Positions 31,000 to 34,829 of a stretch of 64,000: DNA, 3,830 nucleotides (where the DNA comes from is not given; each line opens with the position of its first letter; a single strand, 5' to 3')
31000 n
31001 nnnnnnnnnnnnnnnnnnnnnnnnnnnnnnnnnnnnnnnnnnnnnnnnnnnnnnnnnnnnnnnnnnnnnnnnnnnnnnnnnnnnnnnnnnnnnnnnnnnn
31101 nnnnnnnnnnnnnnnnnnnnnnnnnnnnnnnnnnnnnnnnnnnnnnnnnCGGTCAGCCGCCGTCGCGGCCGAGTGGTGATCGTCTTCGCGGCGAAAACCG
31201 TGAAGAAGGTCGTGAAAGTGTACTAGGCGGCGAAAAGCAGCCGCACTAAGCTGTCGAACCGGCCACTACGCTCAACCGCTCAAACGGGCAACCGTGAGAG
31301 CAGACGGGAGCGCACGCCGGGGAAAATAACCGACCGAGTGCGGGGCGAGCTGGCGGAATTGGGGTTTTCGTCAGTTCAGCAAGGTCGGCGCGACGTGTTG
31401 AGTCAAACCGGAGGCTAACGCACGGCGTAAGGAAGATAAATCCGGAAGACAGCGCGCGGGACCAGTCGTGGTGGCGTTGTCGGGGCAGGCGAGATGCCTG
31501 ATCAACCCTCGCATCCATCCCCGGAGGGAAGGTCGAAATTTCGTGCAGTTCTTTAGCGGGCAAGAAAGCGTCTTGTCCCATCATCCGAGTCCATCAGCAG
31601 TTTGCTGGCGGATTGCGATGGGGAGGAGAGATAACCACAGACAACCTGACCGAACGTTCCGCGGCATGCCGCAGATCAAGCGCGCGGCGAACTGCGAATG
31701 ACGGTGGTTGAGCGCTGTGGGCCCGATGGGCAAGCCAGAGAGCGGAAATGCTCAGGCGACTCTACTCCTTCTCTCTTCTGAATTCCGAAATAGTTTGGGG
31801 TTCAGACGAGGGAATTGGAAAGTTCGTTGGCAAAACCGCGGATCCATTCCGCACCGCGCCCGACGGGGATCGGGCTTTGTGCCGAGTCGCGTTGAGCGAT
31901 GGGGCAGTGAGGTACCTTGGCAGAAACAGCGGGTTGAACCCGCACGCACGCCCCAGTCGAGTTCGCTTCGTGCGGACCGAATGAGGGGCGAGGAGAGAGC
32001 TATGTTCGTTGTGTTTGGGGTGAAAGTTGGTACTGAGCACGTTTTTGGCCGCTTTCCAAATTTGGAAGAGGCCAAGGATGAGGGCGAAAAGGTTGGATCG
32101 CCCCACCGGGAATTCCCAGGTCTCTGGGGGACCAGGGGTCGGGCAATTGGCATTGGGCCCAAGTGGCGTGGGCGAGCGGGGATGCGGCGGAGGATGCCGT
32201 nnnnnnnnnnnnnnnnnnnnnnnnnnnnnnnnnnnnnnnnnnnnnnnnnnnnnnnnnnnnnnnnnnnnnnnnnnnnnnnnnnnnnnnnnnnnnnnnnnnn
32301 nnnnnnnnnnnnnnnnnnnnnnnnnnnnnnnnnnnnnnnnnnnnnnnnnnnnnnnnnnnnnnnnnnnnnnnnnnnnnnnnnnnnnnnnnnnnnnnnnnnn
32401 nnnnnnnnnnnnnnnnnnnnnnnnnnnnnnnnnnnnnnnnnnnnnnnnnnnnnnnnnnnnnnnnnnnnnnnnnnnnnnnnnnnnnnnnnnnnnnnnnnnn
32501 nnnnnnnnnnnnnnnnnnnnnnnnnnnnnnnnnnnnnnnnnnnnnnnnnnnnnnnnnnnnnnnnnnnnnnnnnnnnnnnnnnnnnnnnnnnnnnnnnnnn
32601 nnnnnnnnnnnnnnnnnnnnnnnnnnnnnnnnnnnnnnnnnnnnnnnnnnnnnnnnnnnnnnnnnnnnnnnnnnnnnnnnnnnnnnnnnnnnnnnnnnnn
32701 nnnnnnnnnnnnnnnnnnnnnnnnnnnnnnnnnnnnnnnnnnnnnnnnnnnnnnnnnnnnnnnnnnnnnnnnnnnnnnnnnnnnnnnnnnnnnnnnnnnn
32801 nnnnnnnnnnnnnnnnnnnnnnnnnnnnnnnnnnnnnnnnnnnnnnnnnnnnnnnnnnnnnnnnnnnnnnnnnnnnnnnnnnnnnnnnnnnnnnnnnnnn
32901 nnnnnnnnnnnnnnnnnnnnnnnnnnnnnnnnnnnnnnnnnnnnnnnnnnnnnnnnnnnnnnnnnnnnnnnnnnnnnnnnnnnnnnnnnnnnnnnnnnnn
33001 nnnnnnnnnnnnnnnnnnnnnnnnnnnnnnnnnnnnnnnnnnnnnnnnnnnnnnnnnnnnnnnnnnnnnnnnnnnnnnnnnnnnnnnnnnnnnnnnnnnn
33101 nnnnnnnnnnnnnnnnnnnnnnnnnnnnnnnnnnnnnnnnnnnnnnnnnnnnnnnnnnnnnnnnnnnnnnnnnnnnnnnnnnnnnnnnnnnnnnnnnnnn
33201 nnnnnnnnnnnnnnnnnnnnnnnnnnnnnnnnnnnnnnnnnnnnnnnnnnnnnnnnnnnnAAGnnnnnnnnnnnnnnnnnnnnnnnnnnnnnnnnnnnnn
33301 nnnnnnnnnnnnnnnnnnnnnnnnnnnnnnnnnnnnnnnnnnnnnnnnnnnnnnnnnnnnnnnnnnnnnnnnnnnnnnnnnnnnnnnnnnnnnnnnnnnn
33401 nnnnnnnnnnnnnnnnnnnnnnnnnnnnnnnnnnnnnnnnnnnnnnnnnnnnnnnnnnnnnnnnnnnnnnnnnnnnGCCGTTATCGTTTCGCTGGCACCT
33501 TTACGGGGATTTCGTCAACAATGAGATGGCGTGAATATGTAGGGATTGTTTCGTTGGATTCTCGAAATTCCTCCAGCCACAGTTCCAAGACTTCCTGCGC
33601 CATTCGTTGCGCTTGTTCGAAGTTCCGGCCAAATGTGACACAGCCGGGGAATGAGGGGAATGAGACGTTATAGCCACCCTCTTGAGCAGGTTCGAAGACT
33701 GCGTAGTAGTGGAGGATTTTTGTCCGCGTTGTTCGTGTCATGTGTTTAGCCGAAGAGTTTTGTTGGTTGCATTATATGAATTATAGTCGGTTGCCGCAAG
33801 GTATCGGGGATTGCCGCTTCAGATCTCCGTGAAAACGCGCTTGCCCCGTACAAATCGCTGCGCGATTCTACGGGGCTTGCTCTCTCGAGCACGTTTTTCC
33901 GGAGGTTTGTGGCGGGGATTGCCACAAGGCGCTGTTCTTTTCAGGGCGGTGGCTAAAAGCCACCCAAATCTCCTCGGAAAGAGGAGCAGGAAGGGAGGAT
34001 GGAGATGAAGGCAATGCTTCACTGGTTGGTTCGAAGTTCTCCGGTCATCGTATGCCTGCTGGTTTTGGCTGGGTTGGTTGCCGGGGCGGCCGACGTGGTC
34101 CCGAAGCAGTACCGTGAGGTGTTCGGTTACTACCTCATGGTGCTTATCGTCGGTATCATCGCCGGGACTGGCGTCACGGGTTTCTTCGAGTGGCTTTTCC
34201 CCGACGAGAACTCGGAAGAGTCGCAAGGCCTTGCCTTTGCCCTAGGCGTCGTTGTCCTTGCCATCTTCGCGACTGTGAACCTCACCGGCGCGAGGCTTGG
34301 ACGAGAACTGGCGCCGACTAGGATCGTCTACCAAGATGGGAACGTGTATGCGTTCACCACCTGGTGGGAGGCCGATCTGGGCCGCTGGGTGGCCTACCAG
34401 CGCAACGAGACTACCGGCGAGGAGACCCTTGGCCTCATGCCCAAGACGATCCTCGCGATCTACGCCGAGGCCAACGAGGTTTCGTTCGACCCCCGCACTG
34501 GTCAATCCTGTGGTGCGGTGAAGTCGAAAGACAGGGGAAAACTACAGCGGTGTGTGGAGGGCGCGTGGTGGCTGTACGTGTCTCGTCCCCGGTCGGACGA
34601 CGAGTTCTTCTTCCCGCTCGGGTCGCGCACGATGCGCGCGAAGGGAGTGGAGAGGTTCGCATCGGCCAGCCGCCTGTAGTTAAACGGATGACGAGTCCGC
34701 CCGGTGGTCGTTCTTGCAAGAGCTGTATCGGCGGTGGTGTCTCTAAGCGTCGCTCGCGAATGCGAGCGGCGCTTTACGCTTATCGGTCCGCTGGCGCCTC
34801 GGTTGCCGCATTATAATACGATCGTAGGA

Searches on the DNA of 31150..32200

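Call 75: search_rna_families(source=window, start=31150, end=32200, threshold=evalue, max_evalue=1)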
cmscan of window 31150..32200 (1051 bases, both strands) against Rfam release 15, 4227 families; matches with E-value up to 1: 1.
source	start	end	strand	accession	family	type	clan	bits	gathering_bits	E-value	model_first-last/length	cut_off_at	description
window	32026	32086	+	RF01125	sR4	Gene; snRNA; snoRNA; CD-box;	-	16.3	50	0.6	1-56/56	no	Small nucleolar RNA sR4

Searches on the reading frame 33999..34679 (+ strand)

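Call 19: search_protein_families(library=phrogs, proteins=[window:33999-34679:+], max_evalue=0.01)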
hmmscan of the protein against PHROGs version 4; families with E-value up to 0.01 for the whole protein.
window:33999-34679:+ (226 aa): 0 families

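Call 21: search_protein_families(library=pfam, proteins=[window:33999-34679:+], max_evalue=0.001)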
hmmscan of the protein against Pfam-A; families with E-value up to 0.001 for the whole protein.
window:33999-34679:+ (226 aa): 1 family
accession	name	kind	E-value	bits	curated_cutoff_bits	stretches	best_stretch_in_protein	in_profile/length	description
PF09990.14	DUF2231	-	0.00075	20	26.4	0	15-133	12-131/139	Predicted membrane protein (DUF2231)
